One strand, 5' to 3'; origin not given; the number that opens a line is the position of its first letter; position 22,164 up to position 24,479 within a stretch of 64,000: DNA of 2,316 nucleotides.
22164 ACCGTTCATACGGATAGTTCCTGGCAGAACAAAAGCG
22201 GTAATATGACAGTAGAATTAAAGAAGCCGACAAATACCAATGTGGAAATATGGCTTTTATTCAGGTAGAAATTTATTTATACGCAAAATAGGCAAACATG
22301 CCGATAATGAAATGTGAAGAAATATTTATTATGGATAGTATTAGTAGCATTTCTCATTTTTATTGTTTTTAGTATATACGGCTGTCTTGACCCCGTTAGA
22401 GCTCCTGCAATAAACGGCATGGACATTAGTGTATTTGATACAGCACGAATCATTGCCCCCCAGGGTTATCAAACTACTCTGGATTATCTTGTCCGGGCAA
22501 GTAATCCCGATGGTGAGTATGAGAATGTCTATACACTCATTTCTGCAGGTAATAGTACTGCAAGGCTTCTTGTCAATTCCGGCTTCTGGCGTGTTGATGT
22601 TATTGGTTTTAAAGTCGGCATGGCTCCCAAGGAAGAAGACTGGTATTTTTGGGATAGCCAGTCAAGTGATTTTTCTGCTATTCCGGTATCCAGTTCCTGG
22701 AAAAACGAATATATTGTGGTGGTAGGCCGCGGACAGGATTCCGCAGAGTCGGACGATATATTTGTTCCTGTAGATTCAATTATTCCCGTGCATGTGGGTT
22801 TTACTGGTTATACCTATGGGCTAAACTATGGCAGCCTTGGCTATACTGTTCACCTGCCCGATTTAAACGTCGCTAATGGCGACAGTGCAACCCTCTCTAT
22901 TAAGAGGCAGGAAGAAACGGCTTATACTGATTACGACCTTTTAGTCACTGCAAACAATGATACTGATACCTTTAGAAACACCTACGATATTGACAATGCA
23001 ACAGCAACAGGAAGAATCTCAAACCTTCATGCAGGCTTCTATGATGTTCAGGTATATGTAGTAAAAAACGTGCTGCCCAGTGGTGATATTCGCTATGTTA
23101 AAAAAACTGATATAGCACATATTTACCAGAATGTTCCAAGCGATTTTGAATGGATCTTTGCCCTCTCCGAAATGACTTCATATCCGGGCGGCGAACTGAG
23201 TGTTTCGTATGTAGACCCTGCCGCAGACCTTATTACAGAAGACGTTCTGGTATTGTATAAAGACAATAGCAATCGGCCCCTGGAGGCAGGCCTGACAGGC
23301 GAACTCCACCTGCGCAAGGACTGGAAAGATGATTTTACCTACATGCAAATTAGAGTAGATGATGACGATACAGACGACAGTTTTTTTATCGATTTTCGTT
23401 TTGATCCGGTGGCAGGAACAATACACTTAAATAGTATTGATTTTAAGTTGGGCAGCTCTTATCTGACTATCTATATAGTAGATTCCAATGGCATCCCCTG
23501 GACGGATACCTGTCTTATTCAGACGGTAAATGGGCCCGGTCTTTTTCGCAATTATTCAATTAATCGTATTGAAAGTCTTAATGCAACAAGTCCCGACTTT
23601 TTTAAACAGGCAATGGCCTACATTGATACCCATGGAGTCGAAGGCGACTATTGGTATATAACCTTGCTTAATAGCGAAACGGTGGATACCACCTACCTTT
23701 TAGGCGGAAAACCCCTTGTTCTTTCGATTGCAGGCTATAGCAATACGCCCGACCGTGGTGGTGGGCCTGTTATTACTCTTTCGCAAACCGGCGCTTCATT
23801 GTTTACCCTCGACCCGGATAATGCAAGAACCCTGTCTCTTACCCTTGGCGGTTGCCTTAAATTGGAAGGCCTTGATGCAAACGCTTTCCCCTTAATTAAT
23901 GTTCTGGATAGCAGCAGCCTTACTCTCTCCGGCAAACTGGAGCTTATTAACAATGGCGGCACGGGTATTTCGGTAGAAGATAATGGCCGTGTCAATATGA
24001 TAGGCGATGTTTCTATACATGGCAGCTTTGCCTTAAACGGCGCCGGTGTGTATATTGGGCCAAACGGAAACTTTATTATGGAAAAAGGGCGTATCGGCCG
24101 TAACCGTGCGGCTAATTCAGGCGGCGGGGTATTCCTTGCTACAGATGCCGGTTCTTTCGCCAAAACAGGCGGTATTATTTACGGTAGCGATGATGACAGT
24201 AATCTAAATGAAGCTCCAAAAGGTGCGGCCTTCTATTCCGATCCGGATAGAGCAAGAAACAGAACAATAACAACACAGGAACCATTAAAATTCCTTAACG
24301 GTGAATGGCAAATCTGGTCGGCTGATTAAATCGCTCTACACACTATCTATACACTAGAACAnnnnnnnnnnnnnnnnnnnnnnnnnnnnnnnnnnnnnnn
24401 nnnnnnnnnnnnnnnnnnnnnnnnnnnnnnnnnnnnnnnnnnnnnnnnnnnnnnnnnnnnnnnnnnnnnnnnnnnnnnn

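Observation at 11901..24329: Tandem array of five paralogous lipoproteins with a shared N-terminal module and interchangeable C-terminal 'business end'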

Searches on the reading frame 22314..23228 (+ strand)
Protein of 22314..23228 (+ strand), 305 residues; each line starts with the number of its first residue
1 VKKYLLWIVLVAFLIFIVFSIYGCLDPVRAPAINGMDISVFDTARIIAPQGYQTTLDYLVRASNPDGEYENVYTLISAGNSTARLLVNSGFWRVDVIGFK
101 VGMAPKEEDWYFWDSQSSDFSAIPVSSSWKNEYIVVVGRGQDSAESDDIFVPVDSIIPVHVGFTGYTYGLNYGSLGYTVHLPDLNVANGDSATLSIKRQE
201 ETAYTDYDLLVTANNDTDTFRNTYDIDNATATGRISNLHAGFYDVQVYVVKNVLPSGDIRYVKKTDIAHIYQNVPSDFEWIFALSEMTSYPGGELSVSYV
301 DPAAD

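Call 40: find_homologous_proteins(query=A2, max_evalue=0.00001)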
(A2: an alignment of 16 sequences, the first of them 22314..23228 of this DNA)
Query A2 (16 sequences) (305 aa, profile of the alignment): 12 proteins with E <= 0.00001 among 8000 candidates.
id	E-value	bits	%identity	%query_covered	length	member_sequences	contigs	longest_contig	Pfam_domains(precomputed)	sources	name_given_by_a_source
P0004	2.3e-55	206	100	100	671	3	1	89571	-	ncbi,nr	ncbi:MAG: hypothetical protein LBM77_03695 [Spirochaetaceae bacterium]|nr:hypothetical protein [Spir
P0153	9.5e-38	148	-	-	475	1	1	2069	PF09479.17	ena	-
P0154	8.8e-36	142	26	23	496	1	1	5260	PF09479.17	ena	-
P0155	9.8e-24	102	-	-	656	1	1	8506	-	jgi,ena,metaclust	metaclust:\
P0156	1.0e-21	96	36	14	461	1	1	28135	-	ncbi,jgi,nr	ncbi:MAG: hypothetical protein LBQ82_02505 [Treponema sp.]|jgi:hypothetical protein|nr:hypothetical 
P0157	2.4e-20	91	27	30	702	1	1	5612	PF13287.13,PF13290.14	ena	-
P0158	2.5e-20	91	27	30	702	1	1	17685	PF13287.13,PF13290.14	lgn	-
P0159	7.1e-20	90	28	30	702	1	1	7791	PF13287.13,PF13290.14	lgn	-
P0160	7.2e-20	89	27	29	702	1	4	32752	PF13287.13,PF13290.14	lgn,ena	-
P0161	7.4e-20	89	28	30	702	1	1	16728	PF13287.13,PF13290.14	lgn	-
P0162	2.0e-17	81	26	32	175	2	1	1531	-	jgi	-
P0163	3.0e-15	74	-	-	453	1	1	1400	-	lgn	-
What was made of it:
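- Elsewhere it is fused to other domains: Flg_new, and PF13287/PF13290 (call 40).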

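Call 73: search_protein_families(library=pfam, alignment_id=A2, max_evalue=5)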
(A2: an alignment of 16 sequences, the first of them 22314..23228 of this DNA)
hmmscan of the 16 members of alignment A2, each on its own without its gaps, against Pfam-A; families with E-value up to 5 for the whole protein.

A. member 1, window:22314-23228:+ (305 aa): 0 families

B. families by the number of members that match (of 16 scanned): 15 families
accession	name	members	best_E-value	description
PF12733.13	Cadherin-like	2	2.5e-05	Cadherin-like beta sandwich domain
PF07495.19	Y_Y_Y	2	0.04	Y_Y_Y domain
PF14900.11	DUF4493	1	0.0063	Domain of unknown function (DUF4493)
PF17802.7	SpaA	1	0.0086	Prealbumin-like fold domain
PF02293.20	AmiS_UreI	1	0.062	AmiS/UreI family transporter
PF13978.11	DUF4223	1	0.11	Protein of unknown function (DUF4223)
PF13620.12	CarboxypepD_reg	1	0.11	Carboxypeptidase regulatory-like domain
PF06275.16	DUF1031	1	0.11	Protein of unknown function (DUF1031)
PF02421.24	FeoB_N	1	0.13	Ferrous iron transport protein B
PF02355.23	SecD_SecF_C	1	0.13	Protein export membrane protein SecD/SecF, C-terminal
PF03459.23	TOBE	1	0.16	TOBE domain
PF14344.12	DUF4397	1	0.17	Domain of unknown function (DUF4397)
PF24595.1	DUF7619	1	0.29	Domain of unknown function (DUF7619)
PF08139.17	LPAM_1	1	0.37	Prokaryotic membrane lipoprotein lipid attachment site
PF17883.6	MBG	1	0.77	MBG domain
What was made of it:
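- On Type V pilins (FimA/Mfa superfamily): None of the 16 N-modules hits a fimbrillin Pfam family, even at E <= 5 (call 73).
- The weak hits are Cadherin-like, DUF4493 and SpaA prealbumin-like (call 73).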

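Call 77: search_solved_structures(query=A2, max_evalue=10)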
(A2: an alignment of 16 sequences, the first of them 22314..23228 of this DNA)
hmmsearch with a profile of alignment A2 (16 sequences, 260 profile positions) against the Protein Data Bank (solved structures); distinct sequences matched with E-value up to 10: 2.
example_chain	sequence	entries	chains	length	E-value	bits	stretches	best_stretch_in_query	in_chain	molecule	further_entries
1x60_A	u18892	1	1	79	0.071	15.7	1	82-124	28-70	Sporulation-specific N-acetylmuramoyl-L-alanine amidase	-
8wql_QD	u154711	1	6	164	0.092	15.3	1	1-34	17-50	PsbQ protein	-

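Call 95: find_encoding_contigs(protein=P0156, flank=10000, max_places=3)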
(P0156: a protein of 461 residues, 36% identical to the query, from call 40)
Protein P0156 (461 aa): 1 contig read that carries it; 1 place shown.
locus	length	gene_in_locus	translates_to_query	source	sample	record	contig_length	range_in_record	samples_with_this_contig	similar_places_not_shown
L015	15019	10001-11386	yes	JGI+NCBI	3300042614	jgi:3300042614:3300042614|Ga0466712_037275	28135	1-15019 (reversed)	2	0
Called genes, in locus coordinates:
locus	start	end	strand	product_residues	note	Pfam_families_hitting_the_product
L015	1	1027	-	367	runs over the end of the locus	PF02615:Ldh_2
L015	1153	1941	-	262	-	PF13489:Methyltransf_23, PF01209:Ubie_methyltran, PF05175:MTS (weak), PF08241:Methyltransf_11, PF08242:Methyltransf_12, PF13649:Methyltransf_25, PF13847:Methyltransf_31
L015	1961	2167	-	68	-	PF27440:TP_0927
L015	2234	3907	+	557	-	PF00672:HAMP, PF00211:Guanylate_cyc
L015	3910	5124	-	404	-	-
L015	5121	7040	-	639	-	PF00521:DNA_topoisoIV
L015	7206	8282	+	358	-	-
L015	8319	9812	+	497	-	-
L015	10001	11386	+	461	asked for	-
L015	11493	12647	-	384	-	-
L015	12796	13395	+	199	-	PF03321:GH3, PF23572:GH3_C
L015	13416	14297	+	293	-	PF00702:Hydrolase, PF12710:HAD (faint), PF13419:HAD_2 (faint), PF13242:Hydrolase_like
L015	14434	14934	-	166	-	-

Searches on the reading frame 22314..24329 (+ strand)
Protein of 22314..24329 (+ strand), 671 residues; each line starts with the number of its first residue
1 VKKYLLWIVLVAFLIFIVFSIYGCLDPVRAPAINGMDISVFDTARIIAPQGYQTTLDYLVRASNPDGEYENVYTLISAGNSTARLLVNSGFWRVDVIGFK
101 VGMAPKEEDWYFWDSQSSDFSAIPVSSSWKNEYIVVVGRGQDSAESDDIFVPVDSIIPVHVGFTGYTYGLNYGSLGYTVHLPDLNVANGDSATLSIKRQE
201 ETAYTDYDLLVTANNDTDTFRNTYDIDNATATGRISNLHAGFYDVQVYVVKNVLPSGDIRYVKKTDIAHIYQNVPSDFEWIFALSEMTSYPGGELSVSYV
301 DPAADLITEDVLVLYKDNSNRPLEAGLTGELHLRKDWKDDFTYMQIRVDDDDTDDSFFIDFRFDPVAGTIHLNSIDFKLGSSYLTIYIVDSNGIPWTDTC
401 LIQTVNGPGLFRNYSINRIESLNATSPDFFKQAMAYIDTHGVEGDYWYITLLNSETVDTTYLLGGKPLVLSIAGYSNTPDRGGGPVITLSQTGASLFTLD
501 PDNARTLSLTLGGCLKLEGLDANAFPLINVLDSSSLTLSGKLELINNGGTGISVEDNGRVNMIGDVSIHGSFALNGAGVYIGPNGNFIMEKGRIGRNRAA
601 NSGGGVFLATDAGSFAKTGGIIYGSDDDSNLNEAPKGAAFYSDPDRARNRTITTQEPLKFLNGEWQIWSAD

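Call 3: search_protein_families(library=pfam, proteins=[window:22314-24329:+], max_evalue=1)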
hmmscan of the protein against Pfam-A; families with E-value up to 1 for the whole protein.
window:22314-24329:+ (671 aa): 0 families

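Call 4: search_protein_families(library=ncbifam, proteins=[window:22314-24329:+], max_evalue=1)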
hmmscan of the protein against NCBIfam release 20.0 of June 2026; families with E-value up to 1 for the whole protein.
window:22314-24329:+ (671 aa): 0 families

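Call 70: predict_structure(alignment_id=A6)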
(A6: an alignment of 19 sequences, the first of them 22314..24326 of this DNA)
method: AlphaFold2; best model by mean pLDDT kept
length: 671 residues; sequences in the alignment: 19
mean_pLDDT: 75.5   pTM: 0.52
mean pLDDT of the five models: 75.5, 74.6, 74.0, 73.6, 72.6
residues with pLDDT >= 90: 163; 70-90: 277; 50-70: 149; < 50: 82
segments of 3 or more residues with pLDDT < 50: 26-31, 43-45, 213-219, 290-310, 312-339, 351-356, 362-366
pLDDT, mean of each block of 10 residues (from residue 1): 71 83 51 76 54 71 85 87 88 86 84 66 65 76 81 86 65 85 75 82 69 45 72 84 84 67 83 79 75 41 39 44 40 45 63 48 48 60 69 70 66 67 75 85 82 85 70 64 79 90 74 90 94 90 94 96 94 96 96 97 95 93 93 94 90 91 80 45
secondary structure, 60 per line:
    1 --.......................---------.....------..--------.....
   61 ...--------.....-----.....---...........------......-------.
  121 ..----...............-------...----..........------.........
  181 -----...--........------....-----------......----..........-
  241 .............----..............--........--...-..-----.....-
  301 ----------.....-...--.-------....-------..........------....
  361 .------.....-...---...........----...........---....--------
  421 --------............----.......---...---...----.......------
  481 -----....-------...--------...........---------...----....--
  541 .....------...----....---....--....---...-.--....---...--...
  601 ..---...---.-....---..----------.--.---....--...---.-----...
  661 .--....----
elements in order (helices of 4 or more, strands of 3 or more residues): H3-25 E35-39 E56-63 E72-76 E82-86 E90-100 H107-112 H127-133 E134-141 E149-151 E156-165 E172-180 E191-198 E205-208 E220-225 E230-239 E241-253 E258-271 E274-281 E295-299 E311-315 E330-333 E341-350 E357-361 E368-372 E380-390 E395-405 E409-412 H429-440 E445-451 E455-457 E461-463 E468-474 E486-489 E497-499 E508-518 E528-530 E535-538 E541-545 E552-554 E559-562 E566-569 E572-575 E579-581 E586-589 E593-595 E598-602 E606-608 E614-617 E640-643 E646-648 E658-661 E664-667
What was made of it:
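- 22314..24329 (+): P5, 671-aa diverged paralog with the compact version of the P1-3 architecture. AlphaFold2 mean pLDDT 75.5 (call 70).
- On Type V pilins (FimA/Mfa superfamily): Two sandwich domains in the P5 model (call 70).
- P5 model: two sandwich domains with pLDDT mostly 65-88, and a C-module with pLDDT 90-97 that has a capping helix followed by about three short strands per turn (call 70). pLDDT around the Arg is low (about 54, call 70).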

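Call 72: fold_search(model_id=the predicted structure, library=pdb)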
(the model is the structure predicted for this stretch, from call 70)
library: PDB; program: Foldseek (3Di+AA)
matches with E <= 10: 1433; with E <= 0.001: 3
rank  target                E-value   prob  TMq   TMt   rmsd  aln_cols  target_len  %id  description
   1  5cag                  6.4e-05  1.00  0.13  0.25  15.1       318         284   10  Crystal structure of a putative adhesin (BACOVA_02677) from Bacteroides ovatus ATCC 8483 at 3.00 A resolution (PSI Commu (released 2015-10-14)
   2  6fwv_B                4.8e-04  0.90  0.10  0.13  33.3       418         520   10  The Bacillus anthracis TIE protein (released 2018-08-08)
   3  4p99_A                6.1e-04  0.41  0.07  0.10  29.5       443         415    8  Ca2+-stabilized adhesin helps an Antarctic bacterium reach out and bind ice (released 2014-06-18)
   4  9ozi_A                1.4e-03  0.41  0.07  0.03  29.3       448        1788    8  Cryo-EM structure of chicken ROS1 in apo-state. This is the complete map and model. (released 2026-02-25)
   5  4qdg_A                1.5e-03  0.99  0.14  0.26  11.7       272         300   10  Crystal structure of a putative adhesin (BT2657) from Bacteroides thetaiotaomicron VPI-5482 at 2.20 A resolution (PSI  (released 2014-06-11)
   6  9oz1_A                1.6e-03  0.41  0.07  0.07  29.8       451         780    8  Cryo-EM structure of chicken ROS1 in apo-state. Cryo-EM refinement is focused on the "leg" region of chicken ROS1. (released 2026-02-25)
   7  5e4q                  3.0e-03  0.44  0.07  0.15  20.6       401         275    9  Crystal structure of mouse CNTN3 FN1-FN3 domains (released 2016-08-31)
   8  7ycn_D                3.8e-03  0.69  0.08  0.21  17.2       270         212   10  Crystal structure of SARS-CoV-2 Spike RBD in complex with IY-2A Fab (released 2023-02-01)
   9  4gpv_A                4.2e-03  0.96  0.15  0.27  15.4       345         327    7  Crystal structure of a putative cell adhesion protein (BACEGG_00536) from Bacteroides eggerthii DSM 20697 at 1.67 A re (released 2012-09-19)
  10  6xi3                  4.2e-03  0.47  0.08  0.13  26.9       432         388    8  Crystal structure of tetra-tandem repeat in extending region of large adhesion protein (released 2020-10-14)
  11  6xlz_L                4.4e-03  0.66  0.08  0.20  18.0       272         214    9  Structure of NHP D11A.F2 Fab in complex with 16055 V2b peptide (released 2021-07-07)
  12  7ycn_I                4.6e-03  0.66  0.08  0.21  17.4       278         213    9  Crystal structure of SARS-CoV-2 Spike RBD in complex with IY-2A Fab (released 2023-02-01)
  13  4hqq_L                4.6e-03  0.54  0.08  0.20  18.4       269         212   10  Crystal structure of RV144-elicited antibody CH58 (released 2013-02-06)
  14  4qdg_B                5.0e-03  0.98  0.14  0.27  12.2       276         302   10  Crystal structure of a putative adhesin (BT2657) from Bacteroides thetaiotaomicron VPI-5482 at 2.20 A resolution (PSI  (released 2014-06-11)
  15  5e55_B                5.0e-03  0.54  0.09  0.17  21.3       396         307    8  Crystal structure of mouse CNTN6 FN1-FN3 domains (released 2016-08-31)
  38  3r4r_A                9.3e-03  0.87  0.15  0.29  10.7       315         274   12  Crystal structure of a fimbrial assembly protein (BDI_3522) from Parabacteroides distasonis ATCC 8503 at 2.38 A resolu (released 2011-03-30)
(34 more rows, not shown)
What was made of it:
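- On Type V pilins (FimA/Mfa superfamily): Foldseek matches 5cag, 4qdg, 4gpv and 3r4r with prob 0.87-1.00 but TM 0.25-0.29 (call 72).
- The best PDB matches of the P5 model are type V pilus proteins: 5cag (E = 6.4e-5, prob 1.00), 4qdg (prob 0.99), 4gpv (prob 0.96) and 3r4r (prob 0.87) (call 72).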

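Call 75: fold_search(model_id=the predicted structure, library=viral)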
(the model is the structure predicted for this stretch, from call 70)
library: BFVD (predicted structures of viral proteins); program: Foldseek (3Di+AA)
matches with E <= 10: 671; with E <= 0.001: 2
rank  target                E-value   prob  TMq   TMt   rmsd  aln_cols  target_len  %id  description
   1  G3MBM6                4.2e-04  0.97  0.11  0.18  20.7       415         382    9  Gp160 [Bacillus phage G]
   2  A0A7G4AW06            5.4e-04  0.47  0.08  0.05  24.7       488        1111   12  Minor tail protein [Streptomyces phage Coruscant]
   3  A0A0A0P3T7            1.2e-03  0.95  0.13  0.21  17.7       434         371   10  Uncharacterized protein [Los Azufres archaeal virus 2]
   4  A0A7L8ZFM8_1          1.2e-03  0.63  0.09  0.07  24.2       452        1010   10  (no name in the UniProt tables at hand)
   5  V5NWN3                1.2e-03  0.44  0.10  0.07  22.1       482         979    9  Putative carcinoembryonic antigen-related cell adhesion molecule 1 isoform protein [Chelonid alphaherpesvirus 5]
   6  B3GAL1                1.4e-03  0.96  0.13  0.18  13.8       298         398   10  AMDV2_12 [uncultured virus]
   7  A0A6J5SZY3            1.4e-03  0.33  0.06  0.04  27.8       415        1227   11  Ig [uncultured Caudovirales phage]
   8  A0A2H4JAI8            1.6e-03  0.72  0.08  0.09  21.3       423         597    8  Putative structural protein [uncultured Caudovirales phage]
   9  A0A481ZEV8            2.1e-03  0.54  0.11  0.08  28.5       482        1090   11  Putative Ig domain protein [Pithovirus LCPAC404]
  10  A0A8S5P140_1          3.0e-03  0.30  0.08  0.06  22.4       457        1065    8  Spore coat protein H kinase fold, TRANSFERASE [Myoviridae sp. ctrCp2]
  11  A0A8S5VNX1            3.3e-03  0.41  0.08  0.11  21.0       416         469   10  (no name in the UniProt tables at hand)
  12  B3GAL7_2              3.5e-03  0.75  0.11  0.07  26.6       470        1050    9  AMDV3_1 [uncultured virus]
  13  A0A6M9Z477            4.0e-03  0.87  0.11  0.10  21.7       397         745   10  (no name in the UniProt tables at hand)
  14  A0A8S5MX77            4.0e-03  0.60  0.08  0.09  21.4       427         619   10  Interleukin-6 receptor subunit beta Receptor, Fibronectin Type III [Siphoviridae sp. ct91l7]
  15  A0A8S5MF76            4.2e-03  0.28  0.09  0.08  29.9       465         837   10  Tail protein [Siphoviridae sp. ctYh54]
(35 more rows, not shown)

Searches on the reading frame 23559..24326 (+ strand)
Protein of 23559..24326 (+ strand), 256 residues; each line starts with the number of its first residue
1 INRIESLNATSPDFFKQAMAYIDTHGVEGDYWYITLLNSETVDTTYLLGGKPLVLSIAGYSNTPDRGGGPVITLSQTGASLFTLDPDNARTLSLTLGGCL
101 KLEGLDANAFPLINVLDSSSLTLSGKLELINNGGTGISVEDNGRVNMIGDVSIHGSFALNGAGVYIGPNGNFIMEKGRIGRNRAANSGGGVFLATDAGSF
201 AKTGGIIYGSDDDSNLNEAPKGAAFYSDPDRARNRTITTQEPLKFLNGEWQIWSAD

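Call 30: search_protein_families(library=pfam, proteins=[window:23559-24326:+], max_evalue=10)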
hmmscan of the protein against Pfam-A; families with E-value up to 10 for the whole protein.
window:23559-24326:+ (256 aa): 1 family
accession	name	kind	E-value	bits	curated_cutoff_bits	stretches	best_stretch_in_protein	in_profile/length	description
PF13229.12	Beta_helix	-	0.006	16.7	25.9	1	117-193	7-74/158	Right handed beta helix region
